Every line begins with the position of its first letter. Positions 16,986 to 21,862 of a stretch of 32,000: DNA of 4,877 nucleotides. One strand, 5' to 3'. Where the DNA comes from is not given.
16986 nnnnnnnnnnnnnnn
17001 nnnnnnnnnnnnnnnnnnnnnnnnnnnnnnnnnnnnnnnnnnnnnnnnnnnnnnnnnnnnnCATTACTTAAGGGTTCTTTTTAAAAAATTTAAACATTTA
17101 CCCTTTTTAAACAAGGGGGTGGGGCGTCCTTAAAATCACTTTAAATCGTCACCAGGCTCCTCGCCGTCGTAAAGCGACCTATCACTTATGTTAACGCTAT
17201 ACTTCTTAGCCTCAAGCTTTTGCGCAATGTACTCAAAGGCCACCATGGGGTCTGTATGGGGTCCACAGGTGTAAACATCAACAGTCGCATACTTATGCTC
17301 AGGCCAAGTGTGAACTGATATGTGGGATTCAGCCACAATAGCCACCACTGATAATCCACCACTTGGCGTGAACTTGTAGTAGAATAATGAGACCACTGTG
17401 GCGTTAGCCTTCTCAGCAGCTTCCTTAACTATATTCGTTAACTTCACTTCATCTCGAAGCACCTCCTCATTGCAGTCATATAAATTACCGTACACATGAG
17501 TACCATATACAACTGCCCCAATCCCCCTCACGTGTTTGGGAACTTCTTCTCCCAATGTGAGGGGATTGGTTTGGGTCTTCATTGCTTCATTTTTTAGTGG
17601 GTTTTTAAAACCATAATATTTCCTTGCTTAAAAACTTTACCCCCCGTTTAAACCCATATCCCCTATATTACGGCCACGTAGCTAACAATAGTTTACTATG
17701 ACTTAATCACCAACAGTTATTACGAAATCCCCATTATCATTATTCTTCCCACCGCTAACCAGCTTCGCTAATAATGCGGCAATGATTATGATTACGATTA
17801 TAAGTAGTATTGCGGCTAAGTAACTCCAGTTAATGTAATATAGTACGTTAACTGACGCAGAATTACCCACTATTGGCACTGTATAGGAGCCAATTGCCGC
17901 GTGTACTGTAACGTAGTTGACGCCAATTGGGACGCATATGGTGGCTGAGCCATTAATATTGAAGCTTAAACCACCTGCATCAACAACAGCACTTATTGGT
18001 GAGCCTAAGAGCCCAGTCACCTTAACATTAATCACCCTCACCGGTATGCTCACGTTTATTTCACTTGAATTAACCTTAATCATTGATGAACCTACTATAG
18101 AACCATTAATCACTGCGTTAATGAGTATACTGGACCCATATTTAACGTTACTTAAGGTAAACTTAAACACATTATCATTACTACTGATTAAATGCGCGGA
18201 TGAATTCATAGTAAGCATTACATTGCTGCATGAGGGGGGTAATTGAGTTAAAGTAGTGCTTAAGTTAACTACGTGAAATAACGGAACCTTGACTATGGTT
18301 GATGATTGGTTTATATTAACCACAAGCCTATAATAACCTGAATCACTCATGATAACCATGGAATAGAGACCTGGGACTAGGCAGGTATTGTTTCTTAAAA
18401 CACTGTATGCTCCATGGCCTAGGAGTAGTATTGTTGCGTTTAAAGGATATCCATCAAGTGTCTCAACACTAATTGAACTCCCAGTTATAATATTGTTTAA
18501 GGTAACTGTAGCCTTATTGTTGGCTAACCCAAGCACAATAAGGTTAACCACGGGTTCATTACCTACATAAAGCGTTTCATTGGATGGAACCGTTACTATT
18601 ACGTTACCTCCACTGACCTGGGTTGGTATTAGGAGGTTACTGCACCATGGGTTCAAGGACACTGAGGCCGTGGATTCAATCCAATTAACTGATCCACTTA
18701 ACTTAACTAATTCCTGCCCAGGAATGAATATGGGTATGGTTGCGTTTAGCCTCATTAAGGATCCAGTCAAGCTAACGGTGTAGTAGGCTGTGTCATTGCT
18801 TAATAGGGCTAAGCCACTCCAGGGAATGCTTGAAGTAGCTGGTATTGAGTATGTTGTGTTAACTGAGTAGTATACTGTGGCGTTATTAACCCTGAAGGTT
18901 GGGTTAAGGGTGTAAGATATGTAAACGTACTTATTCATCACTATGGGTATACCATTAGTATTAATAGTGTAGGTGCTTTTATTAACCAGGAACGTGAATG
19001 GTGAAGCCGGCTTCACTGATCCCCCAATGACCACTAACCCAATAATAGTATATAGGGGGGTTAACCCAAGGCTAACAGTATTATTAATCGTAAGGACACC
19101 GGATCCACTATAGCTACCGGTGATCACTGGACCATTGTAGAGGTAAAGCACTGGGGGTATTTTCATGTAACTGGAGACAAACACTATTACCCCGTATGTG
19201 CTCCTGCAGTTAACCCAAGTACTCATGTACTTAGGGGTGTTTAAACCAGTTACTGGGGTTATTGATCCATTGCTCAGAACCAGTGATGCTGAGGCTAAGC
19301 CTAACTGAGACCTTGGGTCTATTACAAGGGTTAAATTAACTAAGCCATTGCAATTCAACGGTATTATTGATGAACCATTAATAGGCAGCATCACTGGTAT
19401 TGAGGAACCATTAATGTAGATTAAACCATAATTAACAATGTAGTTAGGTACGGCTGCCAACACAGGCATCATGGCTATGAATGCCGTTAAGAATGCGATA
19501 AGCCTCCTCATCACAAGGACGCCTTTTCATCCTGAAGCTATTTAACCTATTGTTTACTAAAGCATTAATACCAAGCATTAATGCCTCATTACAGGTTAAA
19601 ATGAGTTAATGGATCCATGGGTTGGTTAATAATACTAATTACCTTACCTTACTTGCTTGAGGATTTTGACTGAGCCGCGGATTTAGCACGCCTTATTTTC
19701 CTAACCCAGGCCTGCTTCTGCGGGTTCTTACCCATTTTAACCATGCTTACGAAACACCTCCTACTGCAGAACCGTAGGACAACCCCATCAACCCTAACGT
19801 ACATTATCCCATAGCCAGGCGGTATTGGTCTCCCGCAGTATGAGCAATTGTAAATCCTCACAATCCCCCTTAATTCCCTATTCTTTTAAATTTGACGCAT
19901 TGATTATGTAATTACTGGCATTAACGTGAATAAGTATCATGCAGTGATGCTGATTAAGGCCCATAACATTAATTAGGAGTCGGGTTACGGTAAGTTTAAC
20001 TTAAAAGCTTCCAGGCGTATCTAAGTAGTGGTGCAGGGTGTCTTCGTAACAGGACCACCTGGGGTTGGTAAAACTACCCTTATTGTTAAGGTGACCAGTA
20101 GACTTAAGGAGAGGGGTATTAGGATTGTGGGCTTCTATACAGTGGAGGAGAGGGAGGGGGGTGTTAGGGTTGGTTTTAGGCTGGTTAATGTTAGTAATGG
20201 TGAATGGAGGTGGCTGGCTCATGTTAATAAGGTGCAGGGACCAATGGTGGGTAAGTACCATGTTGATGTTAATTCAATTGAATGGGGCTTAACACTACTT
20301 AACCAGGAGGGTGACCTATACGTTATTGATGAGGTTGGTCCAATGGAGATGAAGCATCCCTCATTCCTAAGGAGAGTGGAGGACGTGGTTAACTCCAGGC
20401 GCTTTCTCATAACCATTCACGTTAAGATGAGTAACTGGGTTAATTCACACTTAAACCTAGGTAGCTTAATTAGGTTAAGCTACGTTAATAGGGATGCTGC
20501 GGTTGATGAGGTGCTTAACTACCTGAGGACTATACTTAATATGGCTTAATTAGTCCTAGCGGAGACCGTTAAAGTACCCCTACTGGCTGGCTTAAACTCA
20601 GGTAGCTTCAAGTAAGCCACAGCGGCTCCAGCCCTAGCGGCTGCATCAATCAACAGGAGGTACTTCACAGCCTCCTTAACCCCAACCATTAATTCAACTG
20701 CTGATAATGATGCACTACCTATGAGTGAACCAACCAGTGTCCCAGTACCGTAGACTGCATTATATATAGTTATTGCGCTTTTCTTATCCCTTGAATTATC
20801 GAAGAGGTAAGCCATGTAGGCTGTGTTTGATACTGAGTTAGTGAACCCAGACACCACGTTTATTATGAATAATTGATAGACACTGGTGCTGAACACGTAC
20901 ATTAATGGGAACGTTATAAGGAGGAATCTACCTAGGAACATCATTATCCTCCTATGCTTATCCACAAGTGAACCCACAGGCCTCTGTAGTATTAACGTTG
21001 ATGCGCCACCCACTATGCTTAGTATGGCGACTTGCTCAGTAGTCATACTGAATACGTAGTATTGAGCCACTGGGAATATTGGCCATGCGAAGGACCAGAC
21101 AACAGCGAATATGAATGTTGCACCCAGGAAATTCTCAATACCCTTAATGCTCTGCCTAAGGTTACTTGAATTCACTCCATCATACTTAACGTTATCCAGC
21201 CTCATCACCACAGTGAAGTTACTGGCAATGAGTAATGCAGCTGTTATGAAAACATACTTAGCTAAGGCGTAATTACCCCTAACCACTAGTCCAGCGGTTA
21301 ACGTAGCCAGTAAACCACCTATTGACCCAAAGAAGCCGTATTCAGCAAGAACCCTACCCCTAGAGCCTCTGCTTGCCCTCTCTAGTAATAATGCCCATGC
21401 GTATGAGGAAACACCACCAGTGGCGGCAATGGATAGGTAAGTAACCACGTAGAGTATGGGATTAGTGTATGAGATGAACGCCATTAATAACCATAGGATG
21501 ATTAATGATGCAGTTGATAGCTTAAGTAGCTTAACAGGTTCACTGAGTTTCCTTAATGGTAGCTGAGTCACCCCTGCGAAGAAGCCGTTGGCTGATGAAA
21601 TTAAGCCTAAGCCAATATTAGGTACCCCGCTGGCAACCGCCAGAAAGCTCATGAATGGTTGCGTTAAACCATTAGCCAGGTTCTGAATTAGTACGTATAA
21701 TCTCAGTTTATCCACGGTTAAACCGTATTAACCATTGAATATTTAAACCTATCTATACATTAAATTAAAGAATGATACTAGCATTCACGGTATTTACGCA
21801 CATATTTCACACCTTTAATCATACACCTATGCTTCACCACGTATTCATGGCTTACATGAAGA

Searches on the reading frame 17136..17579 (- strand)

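Call 57: search_protein_families(library=pfam, proteins=[window:17136-17579:-], max_evalue=0.00001)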
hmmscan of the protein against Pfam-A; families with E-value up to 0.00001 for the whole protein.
window:17136-17579:- (147 aa): 1 family
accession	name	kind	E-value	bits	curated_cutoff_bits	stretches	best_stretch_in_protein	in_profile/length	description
PF02675.21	AdoMet_dc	-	1.8e-39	134.8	25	1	28-134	1-106/107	S-adenosylmethionine decarboxylase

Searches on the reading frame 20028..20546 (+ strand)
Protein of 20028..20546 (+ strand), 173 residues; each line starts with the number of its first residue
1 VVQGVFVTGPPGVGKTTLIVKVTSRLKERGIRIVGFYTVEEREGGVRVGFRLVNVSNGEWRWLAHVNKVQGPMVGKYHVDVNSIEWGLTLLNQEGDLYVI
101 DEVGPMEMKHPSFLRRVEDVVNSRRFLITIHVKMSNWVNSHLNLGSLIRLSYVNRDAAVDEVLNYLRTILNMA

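Call 57: search_protein_families(library=pfam, proteins=[window:20028-20546:+], max_evalue=0.00001)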
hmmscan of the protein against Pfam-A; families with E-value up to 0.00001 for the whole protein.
window:20028-20546:+ (173 aa): 2 families
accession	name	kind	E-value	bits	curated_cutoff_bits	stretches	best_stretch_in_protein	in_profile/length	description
PF03266.21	NTPase_1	-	2.1e-43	148.5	23.9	1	5-163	2-168/168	NTPase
PF13401.12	AAA_22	-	3.7e-06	27.7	27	0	5-59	8-45/130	AAA domain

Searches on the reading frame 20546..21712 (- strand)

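Call 28: search_protein_families(library=ncbifam, proteins=[window:20546-21712:-], max_evalue=0.00001)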
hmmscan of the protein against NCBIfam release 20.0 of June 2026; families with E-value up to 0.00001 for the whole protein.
window:20546-21712:- (388 aa): 1 family
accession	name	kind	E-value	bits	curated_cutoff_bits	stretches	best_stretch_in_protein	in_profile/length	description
TIGR00880.1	2_A_01_02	superfamily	2.9e-07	30.7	131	1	236-337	8-112/141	multidrug resistance protein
